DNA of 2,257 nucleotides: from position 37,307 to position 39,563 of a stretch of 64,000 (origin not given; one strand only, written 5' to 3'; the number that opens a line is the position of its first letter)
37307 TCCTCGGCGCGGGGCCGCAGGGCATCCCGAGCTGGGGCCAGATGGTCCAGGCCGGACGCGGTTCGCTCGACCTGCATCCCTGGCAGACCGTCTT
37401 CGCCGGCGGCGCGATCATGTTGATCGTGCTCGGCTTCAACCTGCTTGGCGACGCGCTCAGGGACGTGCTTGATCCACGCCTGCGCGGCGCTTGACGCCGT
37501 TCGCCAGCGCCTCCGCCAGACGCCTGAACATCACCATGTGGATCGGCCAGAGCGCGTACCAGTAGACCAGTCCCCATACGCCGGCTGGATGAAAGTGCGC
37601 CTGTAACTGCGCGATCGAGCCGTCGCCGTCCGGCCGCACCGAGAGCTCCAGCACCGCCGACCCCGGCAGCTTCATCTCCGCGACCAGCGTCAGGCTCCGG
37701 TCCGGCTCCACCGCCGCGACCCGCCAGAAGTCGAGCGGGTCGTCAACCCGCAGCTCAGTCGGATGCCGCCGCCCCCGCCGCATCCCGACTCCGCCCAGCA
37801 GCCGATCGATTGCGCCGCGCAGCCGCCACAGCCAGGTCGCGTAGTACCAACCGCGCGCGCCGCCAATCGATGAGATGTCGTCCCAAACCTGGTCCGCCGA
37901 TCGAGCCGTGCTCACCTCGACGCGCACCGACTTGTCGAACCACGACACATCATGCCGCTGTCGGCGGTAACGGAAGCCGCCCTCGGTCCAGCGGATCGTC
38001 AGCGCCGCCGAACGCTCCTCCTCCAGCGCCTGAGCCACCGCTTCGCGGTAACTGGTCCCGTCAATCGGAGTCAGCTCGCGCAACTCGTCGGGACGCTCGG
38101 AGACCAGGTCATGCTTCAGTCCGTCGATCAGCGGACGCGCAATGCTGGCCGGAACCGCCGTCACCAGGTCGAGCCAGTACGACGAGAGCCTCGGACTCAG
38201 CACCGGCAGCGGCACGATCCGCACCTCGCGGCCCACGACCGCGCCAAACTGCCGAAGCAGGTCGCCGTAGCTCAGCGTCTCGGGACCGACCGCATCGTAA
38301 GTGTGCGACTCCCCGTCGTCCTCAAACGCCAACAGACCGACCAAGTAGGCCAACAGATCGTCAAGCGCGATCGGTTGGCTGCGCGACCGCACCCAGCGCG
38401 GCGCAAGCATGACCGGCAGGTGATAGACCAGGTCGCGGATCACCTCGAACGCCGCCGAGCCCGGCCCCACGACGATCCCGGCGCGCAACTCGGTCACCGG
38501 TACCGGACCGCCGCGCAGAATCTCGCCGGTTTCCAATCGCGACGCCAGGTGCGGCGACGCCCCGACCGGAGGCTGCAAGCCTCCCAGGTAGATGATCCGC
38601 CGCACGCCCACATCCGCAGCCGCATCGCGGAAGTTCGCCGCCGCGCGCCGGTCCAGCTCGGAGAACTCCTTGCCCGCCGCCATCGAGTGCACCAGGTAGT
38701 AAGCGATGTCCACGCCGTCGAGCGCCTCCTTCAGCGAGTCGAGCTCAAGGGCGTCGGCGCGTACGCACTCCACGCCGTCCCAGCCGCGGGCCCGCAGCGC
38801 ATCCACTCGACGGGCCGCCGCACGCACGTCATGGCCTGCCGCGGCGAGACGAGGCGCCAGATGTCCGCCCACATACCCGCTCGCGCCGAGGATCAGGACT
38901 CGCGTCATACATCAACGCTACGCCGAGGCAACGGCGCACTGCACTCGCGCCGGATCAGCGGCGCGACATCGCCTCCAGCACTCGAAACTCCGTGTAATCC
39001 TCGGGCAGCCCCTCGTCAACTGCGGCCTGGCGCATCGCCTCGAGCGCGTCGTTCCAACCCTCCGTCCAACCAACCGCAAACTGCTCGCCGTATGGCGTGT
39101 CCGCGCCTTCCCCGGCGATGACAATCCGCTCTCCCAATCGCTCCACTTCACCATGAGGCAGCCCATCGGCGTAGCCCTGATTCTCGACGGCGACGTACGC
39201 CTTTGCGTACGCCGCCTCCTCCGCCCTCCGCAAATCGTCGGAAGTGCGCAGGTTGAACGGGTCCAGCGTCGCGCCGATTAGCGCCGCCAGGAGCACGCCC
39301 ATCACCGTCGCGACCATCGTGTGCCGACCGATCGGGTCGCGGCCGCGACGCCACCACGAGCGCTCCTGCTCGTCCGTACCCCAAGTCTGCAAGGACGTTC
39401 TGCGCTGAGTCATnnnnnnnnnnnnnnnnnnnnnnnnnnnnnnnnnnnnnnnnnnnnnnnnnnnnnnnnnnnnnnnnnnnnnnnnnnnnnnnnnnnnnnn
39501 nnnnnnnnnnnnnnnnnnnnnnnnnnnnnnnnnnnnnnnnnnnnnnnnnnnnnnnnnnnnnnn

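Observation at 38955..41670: Three tandem copies of a translationally coupled two-gene module encoding alternating families of small single-pass membrane proteins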

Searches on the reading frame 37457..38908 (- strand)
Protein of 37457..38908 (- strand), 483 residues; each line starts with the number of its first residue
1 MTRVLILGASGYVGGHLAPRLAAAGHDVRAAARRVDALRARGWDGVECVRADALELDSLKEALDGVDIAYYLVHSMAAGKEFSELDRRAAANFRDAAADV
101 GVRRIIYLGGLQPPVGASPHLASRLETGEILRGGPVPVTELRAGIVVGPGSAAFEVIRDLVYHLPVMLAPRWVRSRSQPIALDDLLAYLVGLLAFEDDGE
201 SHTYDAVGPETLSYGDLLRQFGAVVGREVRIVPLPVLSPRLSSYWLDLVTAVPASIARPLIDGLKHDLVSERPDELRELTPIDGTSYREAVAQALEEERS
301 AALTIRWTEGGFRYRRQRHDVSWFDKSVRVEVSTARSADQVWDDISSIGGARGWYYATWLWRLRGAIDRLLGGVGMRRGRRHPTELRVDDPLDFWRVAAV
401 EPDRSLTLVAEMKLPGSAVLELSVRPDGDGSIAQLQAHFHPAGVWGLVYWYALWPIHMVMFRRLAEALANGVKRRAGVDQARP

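Call 36: search_protein_families(library=pfam, proteins=[window:37457-38908:-], max_evalue=0.00001)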
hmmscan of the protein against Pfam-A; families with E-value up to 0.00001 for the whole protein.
window:37457-38908:- (483 aa): 4 families
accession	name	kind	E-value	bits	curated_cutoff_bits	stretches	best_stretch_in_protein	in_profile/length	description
PF11066.14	DUF2867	-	7.7e-29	101.3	27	1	329-463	12-141/142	Protein of unknown function (DUF2867)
PF13460.12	NAD_binding_10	-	1.3e-14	54.9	27.2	1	8-111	1-99/184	NAD(P)H-binding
PF05368.20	NmrA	-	1.1e-12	48.6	27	1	3-107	4-104/298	NmrA-like family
PF01370.27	Epimerase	-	1.1e-09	38.5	20.9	1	4-109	1-114/240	NAD dependent epimerase/dehydratase family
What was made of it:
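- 37457..38908 (-): SDR (NmrA-like) + DUF2867 protein, same strand, 46 nt downstream of A; a facultative neighbour. Pfam (call 36).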

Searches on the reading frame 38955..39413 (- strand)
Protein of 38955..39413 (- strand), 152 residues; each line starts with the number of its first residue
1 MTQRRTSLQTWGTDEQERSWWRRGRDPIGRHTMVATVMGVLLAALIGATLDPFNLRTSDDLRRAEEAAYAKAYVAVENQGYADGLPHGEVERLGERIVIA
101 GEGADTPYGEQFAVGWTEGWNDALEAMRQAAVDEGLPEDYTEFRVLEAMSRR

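Call 4: search_protein_families(library=pfam, proteins=[window:38955-39413:-], max_evalue=10)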
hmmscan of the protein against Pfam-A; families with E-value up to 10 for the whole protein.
window:38955-39413:- (152 aa): 0 families

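Call 5: search_protein_families(library=ncbifam, proteins=[window:38955-39413:-], max_evalue=10)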
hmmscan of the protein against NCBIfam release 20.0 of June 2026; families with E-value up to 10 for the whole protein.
window:38955-39413:- (152 aa): 0 families

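Call 62: search_protein_families(library=padloc, proteins=[window:38955-39413:-], max_evalue=1)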
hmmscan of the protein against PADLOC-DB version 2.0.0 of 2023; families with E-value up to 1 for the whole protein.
window:38955-39413:- (152 aa): 0 families

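Call 83: search_protein_families(library=phrogs, proteins=[window:38955-39413:-], max_evalue=1)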
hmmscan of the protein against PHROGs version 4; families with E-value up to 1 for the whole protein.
window:38955-39413:- (152 aa): 3 families
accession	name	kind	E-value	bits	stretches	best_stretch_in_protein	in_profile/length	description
phrog_21177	-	unknown function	0.17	12.8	1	110-129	3-22/48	-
phrog_33887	-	unknown function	0.48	11.9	1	99-126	17-43/64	-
phrog_4785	-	unknown function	0.53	11.8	0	93-131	57-90/94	-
